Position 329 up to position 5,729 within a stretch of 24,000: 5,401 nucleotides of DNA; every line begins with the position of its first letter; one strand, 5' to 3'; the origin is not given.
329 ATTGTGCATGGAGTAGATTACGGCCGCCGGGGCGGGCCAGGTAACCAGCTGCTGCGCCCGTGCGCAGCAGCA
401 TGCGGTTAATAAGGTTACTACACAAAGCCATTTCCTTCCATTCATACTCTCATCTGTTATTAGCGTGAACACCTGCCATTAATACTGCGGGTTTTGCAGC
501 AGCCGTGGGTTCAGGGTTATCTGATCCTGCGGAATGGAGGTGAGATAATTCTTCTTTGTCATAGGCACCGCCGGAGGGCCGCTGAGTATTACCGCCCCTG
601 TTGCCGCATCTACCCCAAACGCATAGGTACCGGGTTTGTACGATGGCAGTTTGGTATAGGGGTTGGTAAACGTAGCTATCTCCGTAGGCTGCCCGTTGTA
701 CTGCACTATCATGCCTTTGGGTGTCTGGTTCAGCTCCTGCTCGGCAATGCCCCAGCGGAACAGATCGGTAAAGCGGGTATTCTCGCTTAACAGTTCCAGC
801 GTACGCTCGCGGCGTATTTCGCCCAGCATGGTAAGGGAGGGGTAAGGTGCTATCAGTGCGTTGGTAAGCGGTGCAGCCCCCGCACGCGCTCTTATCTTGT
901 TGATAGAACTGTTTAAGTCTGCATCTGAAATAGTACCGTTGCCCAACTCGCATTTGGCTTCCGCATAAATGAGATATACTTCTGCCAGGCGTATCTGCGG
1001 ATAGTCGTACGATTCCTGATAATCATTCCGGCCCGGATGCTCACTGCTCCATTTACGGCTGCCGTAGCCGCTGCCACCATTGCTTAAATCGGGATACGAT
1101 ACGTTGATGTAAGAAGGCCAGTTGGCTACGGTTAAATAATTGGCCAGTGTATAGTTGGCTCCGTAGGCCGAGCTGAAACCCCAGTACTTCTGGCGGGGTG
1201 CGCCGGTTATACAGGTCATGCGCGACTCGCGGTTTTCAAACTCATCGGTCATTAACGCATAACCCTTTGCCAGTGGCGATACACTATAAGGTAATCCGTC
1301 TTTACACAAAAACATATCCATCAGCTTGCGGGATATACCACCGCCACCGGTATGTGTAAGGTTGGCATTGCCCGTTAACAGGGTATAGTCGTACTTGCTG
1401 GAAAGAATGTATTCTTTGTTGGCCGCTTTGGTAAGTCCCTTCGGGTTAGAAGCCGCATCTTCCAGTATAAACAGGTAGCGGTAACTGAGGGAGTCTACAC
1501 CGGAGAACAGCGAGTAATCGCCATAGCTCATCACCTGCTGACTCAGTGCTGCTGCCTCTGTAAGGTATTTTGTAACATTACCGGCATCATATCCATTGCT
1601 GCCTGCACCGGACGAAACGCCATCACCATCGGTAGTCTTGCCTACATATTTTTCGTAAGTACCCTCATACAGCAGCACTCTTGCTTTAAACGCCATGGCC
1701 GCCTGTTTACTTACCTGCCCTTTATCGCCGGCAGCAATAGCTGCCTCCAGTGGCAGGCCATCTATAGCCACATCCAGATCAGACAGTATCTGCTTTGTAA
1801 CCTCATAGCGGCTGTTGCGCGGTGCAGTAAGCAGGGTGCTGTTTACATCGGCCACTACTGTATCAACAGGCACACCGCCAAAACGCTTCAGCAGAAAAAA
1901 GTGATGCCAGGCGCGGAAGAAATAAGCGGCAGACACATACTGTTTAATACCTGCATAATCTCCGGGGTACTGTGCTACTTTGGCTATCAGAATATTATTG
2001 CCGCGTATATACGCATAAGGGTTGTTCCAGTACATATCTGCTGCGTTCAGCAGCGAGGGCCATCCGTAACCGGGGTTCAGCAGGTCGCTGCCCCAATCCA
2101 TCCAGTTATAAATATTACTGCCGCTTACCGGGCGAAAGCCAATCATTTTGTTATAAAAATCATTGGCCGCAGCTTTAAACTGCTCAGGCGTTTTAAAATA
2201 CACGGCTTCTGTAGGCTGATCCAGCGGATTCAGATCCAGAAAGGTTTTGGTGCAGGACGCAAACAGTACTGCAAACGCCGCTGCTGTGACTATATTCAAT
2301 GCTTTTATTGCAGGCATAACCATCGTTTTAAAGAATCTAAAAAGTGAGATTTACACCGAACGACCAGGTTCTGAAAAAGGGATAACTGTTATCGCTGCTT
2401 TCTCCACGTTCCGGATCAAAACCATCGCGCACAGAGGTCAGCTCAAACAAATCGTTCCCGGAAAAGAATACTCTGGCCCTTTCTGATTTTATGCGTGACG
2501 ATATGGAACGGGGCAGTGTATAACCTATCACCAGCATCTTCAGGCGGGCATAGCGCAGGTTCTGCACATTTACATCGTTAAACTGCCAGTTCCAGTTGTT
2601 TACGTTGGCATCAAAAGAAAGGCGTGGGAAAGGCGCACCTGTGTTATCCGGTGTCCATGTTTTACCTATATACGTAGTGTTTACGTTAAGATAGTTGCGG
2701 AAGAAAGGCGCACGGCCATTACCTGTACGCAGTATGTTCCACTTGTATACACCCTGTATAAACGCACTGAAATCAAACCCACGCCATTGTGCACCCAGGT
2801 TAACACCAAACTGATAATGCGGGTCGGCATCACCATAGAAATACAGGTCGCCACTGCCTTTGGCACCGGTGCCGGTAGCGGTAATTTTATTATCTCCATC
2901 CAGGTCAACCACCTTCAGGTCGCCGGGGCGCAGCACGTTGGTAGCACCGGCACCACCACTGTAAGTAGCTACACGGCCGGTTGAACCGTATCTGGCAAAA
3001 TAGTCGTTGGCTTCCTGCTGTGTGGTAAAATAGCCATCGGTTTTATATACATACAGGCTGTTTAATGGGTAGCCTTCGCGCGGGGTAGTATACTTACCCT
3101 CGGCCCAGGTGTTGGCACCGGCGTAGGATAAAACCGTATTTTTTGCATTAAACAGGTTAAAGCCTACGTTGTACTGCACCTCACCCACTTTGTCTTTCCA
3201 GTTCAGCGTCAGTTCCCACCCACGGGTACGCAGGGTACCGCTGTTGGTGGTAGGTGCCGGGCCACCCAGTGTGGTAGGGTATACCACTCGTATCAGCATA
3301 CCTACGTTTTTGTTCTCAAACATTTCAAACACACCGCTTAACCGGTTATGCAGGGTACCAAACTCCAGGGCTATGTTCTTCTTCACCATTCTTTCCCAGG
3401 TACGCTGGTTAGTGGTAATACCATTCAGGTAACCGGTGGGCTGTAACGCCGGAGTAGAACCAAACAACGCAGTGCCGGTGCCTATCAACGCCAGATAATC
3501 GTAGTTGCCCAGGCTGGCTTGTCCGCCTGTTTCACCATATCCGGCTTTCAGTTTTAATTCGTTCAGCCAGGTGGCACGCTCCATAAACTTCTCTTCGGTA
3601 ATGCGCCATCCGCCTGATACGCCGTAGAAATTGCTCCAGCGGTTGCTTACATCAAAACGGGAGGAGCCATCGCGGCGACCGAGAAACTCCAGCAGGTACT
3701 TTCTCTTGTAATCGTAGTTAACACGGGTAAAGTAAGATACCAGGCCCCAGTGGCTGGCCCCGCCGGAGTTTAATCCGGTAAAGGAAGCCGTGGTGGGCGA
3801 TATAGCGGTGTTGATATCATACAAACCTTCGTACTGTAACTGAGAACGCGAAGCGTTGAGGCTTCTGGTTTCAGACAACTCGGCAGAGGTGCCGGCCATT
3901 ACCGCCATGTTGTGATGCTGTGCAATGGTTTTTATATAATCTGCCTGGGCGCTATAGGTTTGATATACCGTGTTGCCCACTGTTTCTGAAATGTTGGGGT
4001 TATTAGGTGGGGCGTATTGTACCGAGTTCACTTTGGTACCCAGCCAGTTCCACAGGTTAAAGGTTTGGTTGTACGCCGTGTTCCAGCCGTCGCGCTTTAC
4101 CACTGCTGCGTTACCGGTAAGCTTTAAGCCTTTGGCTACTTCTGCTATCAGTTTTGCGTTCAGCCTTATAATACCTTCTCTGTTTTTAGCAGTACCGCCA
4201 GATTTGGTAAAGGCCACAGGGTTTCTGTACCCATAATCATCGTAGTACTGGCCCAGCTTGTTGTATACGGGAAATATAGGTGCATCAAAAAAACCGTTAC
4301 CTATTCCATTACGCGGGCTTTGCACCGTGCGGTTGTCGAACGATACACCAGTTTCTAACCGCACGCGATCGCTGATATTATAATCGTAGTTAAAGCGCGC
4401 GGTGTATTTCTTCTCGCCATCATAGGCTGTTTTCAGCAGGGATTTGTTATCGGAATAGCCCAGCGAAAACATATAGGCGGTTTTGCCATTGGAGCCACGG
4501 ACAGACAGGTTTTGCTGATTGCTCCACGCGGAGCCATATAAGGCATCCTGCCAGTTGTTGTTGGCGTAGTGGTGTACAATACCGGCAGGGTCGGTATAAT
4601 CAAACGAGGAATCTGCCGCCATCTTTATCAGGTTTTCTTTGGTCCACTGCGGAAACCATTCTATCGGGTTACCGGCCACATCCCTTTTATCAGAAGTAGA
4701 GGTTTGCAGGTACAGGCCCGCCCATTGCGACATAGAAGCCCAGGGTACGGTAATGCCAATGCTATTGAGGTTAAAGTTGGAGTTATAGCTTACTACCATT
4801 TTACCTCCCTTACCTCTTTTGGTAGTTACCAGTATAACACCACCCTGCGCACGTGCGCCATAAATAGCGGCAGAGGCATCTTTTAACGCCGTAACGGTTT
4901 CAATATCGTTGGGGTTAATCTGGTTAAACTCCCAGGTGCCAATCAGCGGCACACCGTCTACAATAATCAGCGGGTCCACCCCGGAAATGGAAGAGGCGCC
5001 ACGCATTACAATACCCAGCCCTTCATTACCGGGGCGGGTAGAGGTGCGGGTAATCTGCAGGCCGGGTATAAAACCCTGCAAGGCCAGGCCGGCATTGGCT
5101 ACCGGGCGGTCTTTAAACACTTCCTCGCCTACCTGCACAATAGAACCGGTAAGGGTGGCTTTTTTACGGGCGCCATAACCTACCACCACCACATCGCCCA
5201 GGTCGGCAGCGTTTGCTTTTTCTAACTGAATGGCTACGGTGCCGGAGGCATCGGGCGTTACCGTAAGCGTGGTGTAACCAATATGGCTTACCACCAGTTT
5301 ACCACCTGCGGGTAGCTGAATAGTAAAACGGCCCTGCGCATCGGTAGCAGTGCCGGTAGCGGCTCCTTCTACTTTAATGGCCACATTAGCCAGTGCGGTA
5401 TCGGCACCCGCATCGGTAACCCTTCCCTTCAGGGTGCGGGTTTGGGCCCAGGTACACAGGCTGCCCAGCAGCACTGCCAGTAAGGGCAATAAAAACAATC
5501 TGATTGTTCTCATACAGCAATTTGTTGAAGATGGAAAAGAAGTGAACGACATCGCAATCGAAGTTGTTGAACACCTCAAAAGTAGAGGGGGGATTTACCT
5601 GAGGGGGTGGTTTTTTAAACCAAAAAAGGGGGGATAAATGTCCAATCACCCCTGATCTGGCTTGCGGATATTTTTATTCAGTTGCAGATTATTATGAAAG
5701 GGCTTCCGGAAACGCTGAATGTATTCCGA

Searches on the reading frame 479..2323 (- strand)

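Call 5: search_protein_families(library=pfam, proteins=[window:479-2323:-], max_evalue=0.01)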
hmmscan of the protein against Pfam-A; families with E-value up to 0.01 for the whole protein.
window:479-2323:- (614 aa): 2 families
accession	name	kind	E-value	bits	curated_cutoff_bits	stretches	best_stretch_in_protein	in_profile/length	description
PF07980.17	SusD_RagB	-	1.1e-49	170.1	23.1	1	317-614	32-297/297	SusD family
PF14322.12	SusD-like_3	-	1.4e-24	87.8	27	1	28-218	2-191/191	Starch-binding associating with outer membrane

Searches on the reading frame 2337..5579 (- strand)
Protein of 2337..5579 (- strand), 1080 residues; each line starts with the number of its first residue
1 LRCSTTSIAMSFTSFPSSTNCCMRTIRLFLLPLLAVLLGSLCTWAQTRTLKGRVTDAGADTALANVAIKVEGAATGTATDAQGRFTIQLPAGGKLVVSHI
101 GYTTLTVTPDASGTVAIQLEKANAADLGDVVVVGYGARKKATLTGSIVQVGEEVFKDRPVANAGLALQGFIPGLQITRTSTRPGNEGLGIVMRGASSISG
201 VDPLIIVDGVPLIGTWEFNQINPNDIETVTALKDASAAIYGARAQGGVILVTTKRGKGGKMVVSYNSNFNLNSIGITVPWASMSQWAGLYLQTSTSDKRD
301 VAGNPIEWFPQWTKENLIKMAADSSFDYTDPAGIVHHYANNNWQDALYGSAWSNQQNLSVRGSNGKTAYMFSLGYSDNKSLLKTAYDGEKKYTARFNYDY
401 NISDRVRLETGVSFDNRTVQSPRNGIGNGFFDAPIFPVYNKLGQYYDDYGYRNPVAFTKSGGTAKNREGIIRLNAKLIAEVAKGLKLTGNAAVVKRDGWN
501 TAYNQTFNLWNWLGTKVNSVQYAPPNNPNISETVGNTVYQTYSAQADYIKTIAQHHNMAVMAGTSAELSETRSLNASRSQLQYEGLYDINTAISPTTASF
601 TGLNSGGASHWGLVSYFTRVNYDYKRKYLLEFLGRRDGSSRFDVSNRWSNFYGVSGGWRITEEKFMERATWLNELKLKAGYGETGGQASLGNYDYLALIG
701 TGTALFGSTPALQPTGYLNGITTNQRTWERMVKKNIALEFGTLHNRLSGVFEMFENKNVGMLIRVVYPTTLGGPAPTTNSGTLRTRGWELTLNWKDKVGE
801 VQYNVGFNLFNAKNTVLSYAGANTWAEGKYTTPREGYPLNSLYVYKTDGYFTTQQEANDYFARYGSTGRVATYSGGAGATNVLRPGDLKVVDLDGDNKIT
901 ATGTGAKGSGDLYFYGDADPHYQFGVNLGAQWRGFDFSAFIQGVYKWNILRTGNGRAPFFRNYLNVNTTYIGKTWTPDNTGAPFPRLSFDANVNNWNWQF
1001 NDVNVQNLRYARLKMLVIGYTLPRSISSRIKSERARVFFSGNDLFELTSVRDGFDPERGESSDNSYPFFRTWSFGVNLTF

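Call 5: search_protein_families(library=pfam, proteins=[window:2337-5579:-], max_evalue=0.01)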
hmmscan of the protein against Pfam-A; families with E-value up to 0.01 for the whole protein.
window:2337-5579:- (1080 aa): 3 families
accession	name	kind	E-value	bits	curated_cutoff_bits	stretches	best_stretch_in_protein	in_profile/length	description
PF07715.20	Plug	-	1.8e-18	67.5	23.9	1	140-248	2-107/107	TonB-dependent Receptor Plug Domain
PF13715.12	CarbopepD_reg_2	-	2.2e-14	53.7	32.2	1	50-132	1-88/88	CarboxypepD_reg-like domain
PF13620.12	CarboxypepD_reg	-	5.4e-09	36.7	32.3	1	49-119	1-81/82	Carboxypeptidase regulatory-like domain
